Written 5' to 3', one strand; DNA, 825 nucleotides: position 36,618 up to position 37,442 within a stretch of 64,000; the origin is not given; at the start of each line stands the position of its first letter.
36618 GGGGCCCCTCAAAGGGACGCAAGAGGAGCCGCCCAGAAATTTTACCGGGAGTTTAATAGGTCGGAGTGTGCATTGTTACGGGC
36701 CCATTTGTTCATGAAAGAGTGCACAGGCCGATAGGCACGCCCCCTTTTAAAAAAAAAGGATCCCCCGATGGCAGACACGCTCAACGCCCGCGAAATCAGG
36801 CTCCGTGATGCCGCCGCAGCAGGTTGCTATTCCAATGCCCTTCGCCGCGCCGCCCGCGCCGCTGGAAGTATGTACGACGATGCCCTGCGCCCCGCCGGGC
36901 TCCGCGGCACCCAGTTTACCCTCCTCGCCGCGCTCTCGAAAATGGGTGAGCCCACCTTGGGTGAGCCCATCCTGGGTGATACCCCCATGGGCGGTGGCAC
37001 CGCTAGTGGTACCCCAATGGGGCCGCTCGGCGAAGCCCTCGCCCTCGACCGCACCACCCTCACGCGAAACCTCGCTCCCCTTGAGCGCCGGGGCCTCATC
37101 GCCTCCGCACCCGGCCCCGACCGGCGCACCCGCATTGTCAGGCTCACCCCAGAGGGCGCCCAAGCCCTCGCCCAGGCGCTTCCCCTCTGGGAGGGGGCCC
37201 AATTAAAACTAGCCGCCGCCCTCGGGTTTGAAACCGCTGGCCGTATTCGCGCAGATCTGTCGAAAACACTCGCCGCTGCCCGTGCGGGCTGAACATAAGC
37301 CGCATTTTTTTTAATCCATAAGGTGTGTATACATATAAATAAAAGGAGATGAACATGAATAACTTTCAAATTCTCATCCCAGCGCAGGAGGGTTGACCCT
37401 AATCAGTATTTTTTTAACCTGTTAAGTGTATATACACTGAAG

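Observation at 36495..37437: Three copies of the palindrome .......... flank marR and precede the downstream membrane-protein gene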

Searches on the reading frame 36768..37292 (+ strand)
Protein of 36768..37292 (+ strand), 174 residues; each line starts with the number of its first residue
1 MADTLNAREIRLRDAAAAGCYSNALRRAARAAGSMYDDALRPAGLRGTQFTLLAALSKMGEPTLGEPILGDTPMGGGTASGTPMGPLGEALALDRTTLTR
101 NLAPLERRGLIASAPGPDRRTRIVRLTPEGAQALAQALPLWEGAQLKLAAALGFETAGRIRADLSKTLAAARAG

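Call 7: search_protein_families(library=pfam, proteins=[window:36768-37292:+], max_evalue=0.01)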
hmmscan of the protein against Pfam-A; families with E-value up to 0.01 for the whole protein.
window:36768-37292:+ (174 aa): 4 families
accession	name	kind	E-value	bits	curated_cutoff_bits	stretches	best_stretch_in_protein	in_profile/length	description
PF12802.13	MarR_2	-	0.00011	22.7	27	0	87-120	26-60/61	MarR family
PF01047.28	MarR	-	0.00072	19.8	24.6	0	86-117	22-53/59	MarR family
PF13463.12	HTH_27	-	0.00081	20.1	22.2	1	89-130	26-68/68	Winged helix DNA-binding domain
PF25213.1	HVO_A0261_N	-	0.0078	16.5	35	0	87-137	30-74/86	HVO_A0261 N-terminal domain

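Call 10: find_homologous_proteins(query=window:36768-37289:+)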
Query window:36768-37289:+ (174 aa): 1648 proteins with E <= 0.001 among 3826 candidates; the best 120 are listed.
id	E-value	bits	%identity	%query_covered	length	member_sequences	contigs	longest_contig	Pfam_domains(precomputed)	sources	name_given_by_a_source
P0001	1.6e-87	310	100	89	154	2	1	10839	-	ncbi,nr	ncbi:MAG: winged helix-turn-helix transcriptional regulator, partial [Nitrospinaceae bacterium]|nr:w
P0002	1.7e-53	199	67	100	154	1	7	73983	PF01047.29,PF12802.14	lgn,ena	-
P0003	3.0e-38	149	53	96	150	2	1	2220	PF01047.29,PF13463.13,PF01978.26,PF12802.14,PF25213.2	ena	-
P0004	1.7e-37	147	52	99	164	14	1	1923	PF01047.29,PF13463.13,PF01978.26,PF12802.14,PF25213.2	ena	-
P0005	5.9e-31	126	48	95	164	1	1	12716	PF01047.29,PF25212.3,PF13463.13,PF12802.14,PF25213.2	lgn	-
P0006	2.8e-30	123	46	92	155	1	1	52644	PF01047.29,PF12840.14,PF13412.13,PF12802.14,PF13545.13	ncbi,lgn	-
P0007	5.3e-30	123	49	91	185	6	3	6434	PF01047.29,PF12802.14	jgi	jgi:DNA-binding MarR family transcriptional regulator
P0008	1.9e-29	121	44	93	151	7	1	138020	PF12802.14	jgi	jgi:DNA-binding MarR family transcriptional regulator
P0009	2.0e-29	121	44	93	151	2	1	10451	PF01047.29,PF12802.14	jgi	jgi:DNA-binding MarR family transcriptional regulator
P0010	2.4e-29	120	50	80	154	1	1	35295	PF01047.29,PF12802.14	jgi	jgi:DNA-binding MarR family transcriptional regulator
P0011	3.6e-29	120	53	79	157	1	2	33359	PF01047.29,PF12840.14,PF12802.14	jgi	jgi:DNA-binding MarR family transcriptional regulator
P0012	3.9e-29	120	47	90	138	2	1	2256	PF01047.29,PF12802.14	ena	-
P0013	6.7e-29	119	45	98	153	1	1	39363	PF01047.29,PF13463.13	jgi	jgi:DNA-binding MarR family transcriptional regulator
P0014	7.4e-29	119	49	79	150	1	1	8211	PF01047.29,PF12802.14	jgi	jgi:DNA-binding MarR family transcriptional regulator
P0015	9.2e-29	118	49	90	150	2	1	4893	PF01047.29,PF01978.26,PF12802.14,PF25213.2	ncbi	-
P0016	1.4e-28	118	51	79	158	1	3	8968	PF01047.29,PF13412.13,PF12802.14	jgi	jgi:DNA-binding MarR family transcriptional regulator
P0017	1.7e-28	118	48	91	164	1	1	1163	PF01047.29,PF25212.3,PF13463.13,PF12802.14,PF25213.2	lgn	-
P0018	2.4e-28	117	50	80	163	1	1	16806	PF01047.29,PF13412.13,PF12802.14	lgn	-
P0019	3.2e-28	117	52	79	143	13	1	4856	PF01047.29,PF12840.14,PF12802.14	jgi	jgi:DNA-binding MarR family transcriptional regulator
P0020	3.9e-28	116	46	91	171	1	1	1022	PF01047.29,PF12802.14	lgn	-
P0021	4.4e-28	116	46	90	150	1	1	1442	PF01047.29,PF12802.14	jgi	jgi:DNA-binding MarR family transcriptional regulator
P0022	5.7e-28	116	52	85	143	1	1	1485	PF01047.29,PF12840.14,PF12802.14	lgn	-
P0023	5.8e-28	116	42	92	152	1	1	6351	PF01047.29,PF12802.14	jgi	jgi:DNA-binding MarR family transcriptional regulator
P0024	7.2e-28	116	44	94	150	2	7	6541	PF01047.29,PF12802.14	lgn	-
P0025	7.7e-28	115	43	95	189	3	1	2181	PF12802.14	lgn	-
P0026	8.1e-28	115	49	86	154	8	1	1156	PF01047.29,PF13412.13,PF25212.3,PF13463.13,PF12802.14,PF22381.3,PF25213.2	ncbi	-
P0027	1.4e-27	115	46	89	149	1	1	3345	PF12802.14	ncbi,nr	ncbi:MAG TPA: MarR family winged helix-turn-helix transcriptional regulator [Polyangiaceae bacterium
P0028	1.8e-27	114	49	86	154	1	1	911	PF01047.29,PF12840.14,PF13412.13,PF25212.3,PF13463.13,PF12802.14,PF22381.3,PF25213.2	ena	-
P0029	2.0e-27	114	41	94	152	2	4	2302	PF12802.14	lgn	-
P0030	2.0e-27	114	45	90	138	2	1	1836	PF01047.29,PF12802.14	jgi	jgi:DNA-binding MarR family transcriptional regulator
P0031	2.6e-27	114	50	79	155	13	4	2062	PF01047.29,PF12840.14,PF13412.13,PF12802.14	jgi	jgi:DNA-binding MarR family transcriptional regulator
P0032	3.1e-27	114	46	89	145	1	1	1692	PF13601.13,PF12802.14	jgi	jgi:DNA-binding MarR family transcriptional regulator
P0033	3.3e-27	113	47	86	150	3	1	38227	PF01047.29,PF12802.14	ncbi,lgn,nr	ncbi:MAG TPA: MarR family winged helix-turn-helix transcriptional regulator [Thermodesulfobacteriota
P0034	3.9e-27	113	45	91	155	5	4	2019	PF01047.29,PF12840.14,PF02082.27,PF13463.13,PF12802.14,PF25213.2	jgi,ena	-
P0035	4.1e-27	113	44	88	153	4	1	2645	PF01047.29,PF12802.14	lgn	-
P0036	4.4e-27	113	47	83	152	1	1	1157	PF01047.29,PF01978.26,PF12802.14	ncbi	-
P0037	4.5e-27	113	48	83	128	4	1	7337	PF01047.29,PF13412.13,PF13463.13,PF01978.26,PF12802.14,PF25213.2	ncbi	-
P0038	4.5e-27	113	50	80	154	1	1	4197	PF01047.29,PF12802.14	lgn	-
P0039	4.6e-27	113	48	80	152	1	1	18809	PF01047.29,PF12802.14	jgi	jgi:DNA-binding MarR family transcriptional regulator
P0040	5.0e-27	113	50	80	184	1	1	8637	PF12840.14,PF12802.14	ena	-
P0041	5.2e-27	113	46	90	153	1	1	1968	PF01047.29,PF12802.14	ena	-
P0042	5.8e-27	113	50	80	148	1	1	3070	PF01047.29,PF12802.14,PF25213.2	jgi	jgi:DNA-binding MarR family transcriptional regulator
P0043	6.5e-27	112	49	86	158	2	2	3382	PF01047.29,PF25212.3,PF02082.27,PF12802.14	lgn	-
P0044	9.0e-27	112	43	95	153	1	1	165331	PF12802.14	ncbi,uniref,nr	ncbi:MarR family winged helix-turn-helix transcriptional regulator [Desulfatitalea alkaliphila]|unir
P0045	9.4e-27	112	45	87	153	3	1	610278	PF01047.29,PF12802.14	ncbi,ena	-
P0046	1.0e-26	112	45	90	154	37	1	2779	PF01047.29,PF12802.14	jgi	jgi:DNA-binding MarR family transcriptional regulator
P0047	1.1e-26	112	49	85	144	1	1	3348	PF01047.29,PF12840.14,PF12802.14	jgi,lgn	-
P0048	1.1e-26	112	44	87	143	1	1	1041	PF01047.29,PF25212.3,PF12802.14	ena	-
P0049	1.1e-26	112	50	79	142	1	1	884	PF12802.14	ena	-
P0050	1.3e-26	112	48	87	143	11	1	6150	PF01047.29,PF12840.14,PF12802.14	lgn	-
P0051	1.4e-26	111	44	84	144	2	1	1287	PF01047.29,PF13412.13,PF13463.13,PF01978.26,PF12802.14,PF25213.2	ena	-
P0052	1.7e-26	111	47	88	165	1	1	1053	PF12802.14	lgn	-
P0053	1.9e-26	111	48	86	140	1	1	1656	PF01047.29,PF12840.14,PF12802.14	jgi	jgi:DNA-binding MarR family transcriptional regulator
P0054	2.1e-26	111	44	89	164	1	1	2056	PF01047.29,PF25212.3,PF13463.13,PF12802.14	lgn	-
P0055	2.5e-26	111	47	80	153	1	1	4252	PF02082.27,PF12802.14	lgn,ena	-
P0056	3.0e-26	110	44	89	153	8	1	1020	PF01047.29,PF12802.14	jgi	-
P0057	3.1e-26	110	42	89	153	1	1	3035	PF01047.29,PF12802.14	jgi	jgi:DNA-binding MarR family transcriptional regulator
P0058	3.3e-26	110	46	86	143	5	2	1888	PF01047.29,PF12840.14,PF12802.14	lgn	-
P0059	3.6e-26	110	50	79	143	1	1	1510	PF01047.29,PF12840.14,PF12802.14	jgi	jgi:DNA-binding MarR family transcriptional regulator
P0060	4.0e-26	110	43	94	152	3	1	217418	PF12802.14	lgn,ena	-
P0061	4.1e-26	110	44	90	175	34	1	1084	PF01047.29,PF02082.27,PF12802.14,PF25213.2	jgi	-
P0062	4.5e-26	110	44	91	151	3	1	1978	PF01047.29,PF12802.14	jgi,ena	-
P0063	4.7e-26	110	45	86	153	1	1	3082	PF01047.29,PF12802.14,PF25213.2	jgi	jgi:DNA-binding MarR family transcriptional regulator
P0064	5.0e-26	110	47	80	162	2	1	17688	PF01047.29,PF12802.14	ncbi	-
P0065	5.2e-26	110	46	86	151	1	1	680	PF01047.29,PF12840.14,PF13463.13,PF12802.14,PF25213.2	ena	-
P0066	5.5e-26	109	43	95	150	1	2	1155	PF01047.29,PF12802.14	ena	-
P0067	5.6e-26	109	43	95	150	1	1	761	PF01047.29,PF12802.14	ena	-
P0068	5.6e-26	109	46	87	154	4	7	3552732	PF01047.29,PF12840.14,PF12802.14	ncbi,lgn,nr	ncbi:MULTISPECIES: MarR family winged helix-turn-helix transcriptional regulator [Methylococcus]|nr:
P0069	6.0e-26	109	45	89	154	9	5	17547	PF01047.29,PF12802.14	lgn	-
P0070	6.5e-26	109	48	86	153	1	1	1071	PF01047.29,PF12840.14,PF13412.13,PF13463.13,PF12802.14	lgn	-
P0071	6.7e-26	109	44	95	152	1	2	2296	PF01047.29,PF12802.14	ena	-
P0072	7.0e-26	109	49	79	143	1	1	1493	PF01047.29,PF12840.14,PF12802.14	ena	-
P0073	7.0e-26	109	45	89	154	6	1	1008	PF01047.29,PF12802.14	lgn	-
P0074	7.6e-26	109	51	80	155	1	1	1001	PF01047.29,PF13412.13,PF12802.14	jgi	-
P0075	8.1e-26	109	45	98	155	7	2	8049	PF01047.29,PF12840.14,PF12802.14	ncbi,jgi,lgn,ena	ncbi:MAG: MarR family winged helix-turn-helix transcriptional regulator [Vulcanimicrobiaceae bacteri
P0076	8.5e-26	109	46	77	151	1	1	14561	PF01047.29,PF13412.13,PF12802.14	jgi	jgi:DNA-binding MarR family transcriptional regulator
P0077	8.7e-26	109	49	77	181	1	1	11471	PF01047.29,PF12802.14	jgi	jgi:DNA-binding MarR family transcriptional regulator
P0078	9.1e-26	109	49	77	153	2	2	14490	PF01047.29,PF12802.14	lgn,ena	-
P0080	1.1e-25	108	44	92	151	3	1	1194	PF01047.29,PF12802.14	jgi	jgi:DNA-binding MarR family transcriptional regulator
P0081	1.2e-25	108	49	83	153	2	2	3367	PF01047.29,PF02082.27,PF12802.14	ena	-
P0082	1.2e-25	108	50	81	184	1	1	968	PF01047.29,PF12802.14,PF25213.2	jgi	jgi:DNA-binding MarR family transcriptional regulator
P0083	1.3e-25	108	44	87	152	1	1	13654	PF01047.29,PF12840.14,PF13412.13,PF01978.26,PF01022.27,PF09339.17,PF12802.14,PF13545.13,PF25213.2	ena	-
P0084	1.4e-25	108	55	68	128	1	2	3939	PF01047.29,PF12802.14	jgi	jgi:DNA-binding MarR family transcriptional regulator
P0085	1.5e-25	108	49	79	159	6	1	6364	PF01047.29,PF12802.14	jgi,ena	-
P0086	1.5e-25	108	43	88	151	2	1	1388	PF01047.29,PF25212.3,PF13463.13,PF09339.17,PF12802.14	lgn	-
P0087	1.5e-25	108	47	90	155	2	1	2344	PF01047.29,PF02082.27,PF12802.14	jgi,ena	-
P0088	1.6e-25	108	47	84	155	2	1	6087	PF01047.29,PF12802.14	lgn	-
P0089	1.8e-25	108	45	89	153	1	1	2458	PF12802.14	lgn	-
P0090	1.8e-25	108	45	87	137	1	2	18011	PF01047.29,PF12802.14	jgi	jgi:DNA-binding MarR family transcriptional regulator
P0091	1.9e-25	108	45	89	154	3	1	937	PF01047.29,PF12840.14,PF12802.14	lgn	-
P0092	1.9e-25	108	44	98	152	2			PF12802.14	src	-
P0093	2.0e-25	108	47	79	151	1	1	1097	PF01047.29,PF12802.14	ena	-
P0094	2.0e-25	108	43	90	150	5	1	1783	PF01047.29,PF13412.13,PF12802.14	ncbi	-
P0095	2.1e-25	108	49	79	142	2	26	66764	PF12802.14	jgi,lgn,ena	-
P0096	2.1e-25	108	48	86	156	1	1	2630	PF01047.29,PF13412.13,PF12802.14,PF13545.13,PF25213.2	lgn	-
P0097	2.2e-25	108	42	93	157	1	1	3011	PF01047.29,PF13412.13,PF13463.13,PF12802.14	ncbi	-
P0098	2.4e-25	107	48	86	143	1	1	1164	PF01047.29,PF12840.14,PF12802.14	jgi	jgi:DNA-binding MarR family transcriptional regulator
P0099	2.6e-25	107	45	89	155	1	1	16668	PF01047.29,PF12802.14,PF13545.13,PF25213.2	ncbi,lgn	ncbi:MAG: MarR family winged helix-turn-helix transcriptional regulator [Cyanobacteria bacterium P01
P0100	2.9e-25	107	46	77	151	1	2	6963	PF01047.29,PF13412.13,PF12802.14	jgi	jgi:DNA-binding MarR family transcriptional regulator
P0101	3.0e-25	107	50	80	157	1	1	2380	PF01047.29,PF12840.14,PF13412.13,PF13463.13,PF12802.14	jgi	jgi:DNA-binding MarR family transcriptional regulator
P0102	3.1e-25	107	43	91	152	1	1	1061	PF01047.29,PF13412.13,PF12802.14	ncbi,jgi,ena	-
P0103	3.2e-25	107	46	94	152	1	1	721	PF01047.29,PF12840.14,PF12802.14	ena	-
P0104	4.1e-25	107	46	89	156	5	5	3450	PF01047.29,PF12802.14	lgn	-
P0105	4.2e-25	107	49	79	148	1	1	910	PF01047.29,PF12802.14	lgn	-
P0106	4.4e-25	107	46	79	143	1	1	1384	PF01047.29,PF12840.14,PF13412.13,PF12802.14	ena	-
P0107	4.6e-25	106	47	89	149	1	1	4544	PF12840.14,PF12802.14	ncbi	-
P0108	4.8e-25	106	44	89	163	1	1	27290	PF01047.29,PF12840.14,PF13412.13,PF09339.17,PF12802.14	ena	-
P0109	5.0e-25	106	47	91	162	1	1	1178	PF01047.29,PF12802.14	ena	-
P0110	5.5e-25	106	42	87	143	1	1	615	PF01047.29,PF25212.3,PF12802.14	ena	-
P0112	6.0e-25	106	44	87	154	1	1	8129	PF01047.29,PF12802.14,PF25213.2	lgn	-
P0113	6.9e-25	106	42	98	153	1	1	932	PF01047.29,PF12840.14,PF25212.3,PF01978.26,PF12802.14,PF25213.2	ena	-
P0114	7.2e-25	106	47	77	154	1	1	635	PF01047.29,PF12802.14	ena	-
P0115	7.4e-25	106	50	70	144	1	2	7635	PF01047.29,PF12840.14,PF12802.14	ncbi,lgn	-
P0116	7.6e-25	106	42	88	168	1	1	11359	PF01047.29,PF12802.14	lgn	-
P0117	8.3e-25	106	42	87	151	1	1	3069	PF01047.29,PF12802.14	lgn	-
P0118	8.5e-25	106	44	91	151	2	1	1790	PF01047.29,PF12802.14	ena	-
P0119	8.5e-25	106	43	88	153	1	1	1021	PF01047.29,PF12802.14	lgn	-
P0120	9.4e-25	105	44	89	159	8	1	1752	PF01047.29,PF13463.13,PF12802.14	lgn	-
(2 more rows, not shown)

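Call 22: find_related_loci(query=A2, collection=metagenome_contigs, flank=2000)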
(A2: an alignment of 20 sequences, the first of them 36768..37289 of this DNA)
Query A2 (174 aa) in metagenome_contigs; peptide patterns used: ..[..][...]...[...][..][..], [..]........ (x = any residue, [..] = any of these).
600 stretches matched a pattern (row limit reached: there are more); 594 encode a relative of the query (tblastn E <= 1e-3); the best 80 are kept; 80 distinct loci.
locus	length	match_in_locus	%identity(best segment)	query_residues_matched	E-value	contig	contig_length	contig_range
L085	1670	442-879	43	8-174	5e-35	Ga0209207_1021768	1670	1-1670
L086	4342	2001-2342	51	20-153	5e-34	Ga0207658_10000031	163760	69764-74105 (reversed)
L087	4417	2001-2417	42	11-169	8e-34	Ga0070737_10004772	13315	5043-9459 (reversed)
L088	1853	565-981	44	11-170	6e-34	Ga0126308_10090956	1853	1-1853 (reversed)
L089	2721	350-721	47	8-153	2e-33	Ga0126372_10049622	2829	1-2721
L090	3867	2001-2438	40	8-172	2e-33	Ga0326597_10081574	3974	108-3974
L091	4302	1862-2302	40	5-173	5e-33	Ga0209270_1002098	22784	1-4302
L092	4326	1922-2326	43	19-173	7e-33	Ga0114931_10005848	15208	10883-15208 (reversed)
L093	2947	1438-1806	46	7-153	7e-33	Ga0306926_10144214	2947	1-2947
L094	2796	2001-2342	49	20-153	3e-33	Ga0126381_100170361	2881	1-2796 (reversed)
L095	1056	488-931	42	2-172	6e-34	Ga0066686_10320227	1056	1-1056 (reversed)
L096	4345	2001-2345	48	19-153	9e-33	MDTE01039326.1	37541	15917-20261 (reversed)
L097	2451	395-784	43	17-166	2e-32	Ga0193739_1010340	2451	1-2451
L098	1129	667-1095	43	11-174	2e-33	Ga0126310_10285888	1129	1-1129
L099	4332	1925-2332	46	19-174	3e-32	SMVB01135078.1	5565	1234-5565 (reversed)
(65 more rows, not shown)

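Call 27: search_protein_families(library=pfam, alignment_id=A3, max_evalue=0.00001)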
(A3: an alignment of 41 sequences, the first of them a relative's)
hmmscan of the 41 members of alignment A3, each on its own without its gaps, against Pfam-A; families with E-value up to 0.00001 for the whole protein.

A. member 1, L085:937-1533:+ (199 aa): 0 families

B. families by the number of members that match (of 41 scanned): 30 families (the first 25 are shown)
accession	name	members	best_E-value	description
PF00106.31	adh_short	3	2.5e-48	short chain dehydrogenase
PF13561.12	adh_short_C2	3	1.9e-35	Enoyl-(Acyl carrier protein) reductase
PF02036.22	SCP2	3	1.6e-08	SCP-2 sterol transfer family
PF14437.12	MafB19-deam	2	2.7e-29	MafB19-like deaminase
PF00383.29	dCMP_cyt_deam_1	2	7e-27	Cytidine and deoxycytidylate deaminase zinc-binding region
PF00753.33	Lactamase_B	2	1.5e-21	Metallo-beta-lactamase superfamily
PF03061.28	4HBT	2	5.4e-18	Thioesterase superfamily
PF08659.16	KR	2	3.9e-16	KR domain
PF13460.12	NAD_binding_10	2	8.3e-12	NAD(P)H-binding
PF14439.12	Bd3614-deam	2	1.1e-09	Bd3614-like deaminase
PF13622.12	4HBT_3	2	2.3e-09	Acyl-CoA thioesterase N-terminal domain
PF14539.12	DUF4442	2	8e-09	Domain of unknown function (DUF4442)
PF02481.21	DNA_processg_A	1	1e-65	DNA recombination-mediator protein A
PF02596.20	DUF169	1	1.3e-55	Uncharacterised ArCR, COG2043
PF01554.23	MatE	1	3e-36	MatE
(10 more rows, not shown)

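Call 30: search_solved_structures(query=A2, max_evalue=0.00001, show_alignments=2)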
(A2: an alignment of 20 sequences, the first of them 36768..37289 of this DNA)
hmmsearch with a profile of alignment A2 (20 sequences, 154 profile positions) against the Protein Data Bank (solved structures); distinct sequences matched with E-value up to 0.00001: 84 (the best 60 are shown).
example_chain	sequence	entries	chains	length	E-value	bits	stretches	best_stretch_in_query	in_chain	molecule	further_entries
4fx0_A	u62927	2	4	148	7.1e-39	136.2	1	18-148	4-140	PROBABLE TRANSCRIPTIONAL REPRESSOR PROTEIN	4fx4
3e6m_A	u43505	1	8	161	5.8e-14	55.2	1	31-148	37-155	MarR family Transcriptional regulator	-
3g3z_A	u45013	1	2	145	9.5e-14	54.5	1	32-152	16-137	Transcriptional regulator, MarR family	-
2fbi_A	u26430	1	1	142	1.3e-13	54.1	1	24-150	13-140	probable transcriptional regulator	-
7kki_A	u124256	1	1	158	1.4e-13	54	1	24-150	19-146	Transcriptional regulator, MarR family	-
7krh_A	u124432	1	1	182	1.4e-13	54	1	23-150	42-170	Transcriptional regulator, MarR family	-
7kfo_A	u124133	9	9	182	1.8e-13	53.7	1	23-150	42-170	Transcriptional regulator, MarR family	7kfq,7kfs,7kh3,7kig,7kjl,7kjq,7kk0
5hli_A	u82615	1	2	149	1.4e-12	50.8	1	17-115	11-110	MarR family transcriptional regulator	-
4hbl_A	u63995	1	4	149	1.8e-12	50.4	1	18-115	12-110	Transcriptional regulator, MarR family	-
5hlg_A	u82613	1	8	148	1.9e-12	50.4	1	20-115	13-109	MarR family transcriptional regulator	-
3cjn_A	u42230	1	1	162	1.9e-12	50.3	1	39-148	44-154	Transcriptional regulator, MarR family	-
5hlh_A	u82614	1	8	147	2e-12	50.3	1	20-115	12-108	MarR family transcriptional regulator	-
2pfb_A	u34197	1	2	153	4.1e-12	49.2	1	16-130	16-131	Transcriptional regulator OhrR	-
2pex_A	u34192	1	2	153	7.6e-12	48.4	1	18-123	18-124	Transcriptional regulator OhrR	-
8aga_A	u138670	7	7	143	7.9e-12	48.3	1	45-148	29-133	Transcriptional regulator HosA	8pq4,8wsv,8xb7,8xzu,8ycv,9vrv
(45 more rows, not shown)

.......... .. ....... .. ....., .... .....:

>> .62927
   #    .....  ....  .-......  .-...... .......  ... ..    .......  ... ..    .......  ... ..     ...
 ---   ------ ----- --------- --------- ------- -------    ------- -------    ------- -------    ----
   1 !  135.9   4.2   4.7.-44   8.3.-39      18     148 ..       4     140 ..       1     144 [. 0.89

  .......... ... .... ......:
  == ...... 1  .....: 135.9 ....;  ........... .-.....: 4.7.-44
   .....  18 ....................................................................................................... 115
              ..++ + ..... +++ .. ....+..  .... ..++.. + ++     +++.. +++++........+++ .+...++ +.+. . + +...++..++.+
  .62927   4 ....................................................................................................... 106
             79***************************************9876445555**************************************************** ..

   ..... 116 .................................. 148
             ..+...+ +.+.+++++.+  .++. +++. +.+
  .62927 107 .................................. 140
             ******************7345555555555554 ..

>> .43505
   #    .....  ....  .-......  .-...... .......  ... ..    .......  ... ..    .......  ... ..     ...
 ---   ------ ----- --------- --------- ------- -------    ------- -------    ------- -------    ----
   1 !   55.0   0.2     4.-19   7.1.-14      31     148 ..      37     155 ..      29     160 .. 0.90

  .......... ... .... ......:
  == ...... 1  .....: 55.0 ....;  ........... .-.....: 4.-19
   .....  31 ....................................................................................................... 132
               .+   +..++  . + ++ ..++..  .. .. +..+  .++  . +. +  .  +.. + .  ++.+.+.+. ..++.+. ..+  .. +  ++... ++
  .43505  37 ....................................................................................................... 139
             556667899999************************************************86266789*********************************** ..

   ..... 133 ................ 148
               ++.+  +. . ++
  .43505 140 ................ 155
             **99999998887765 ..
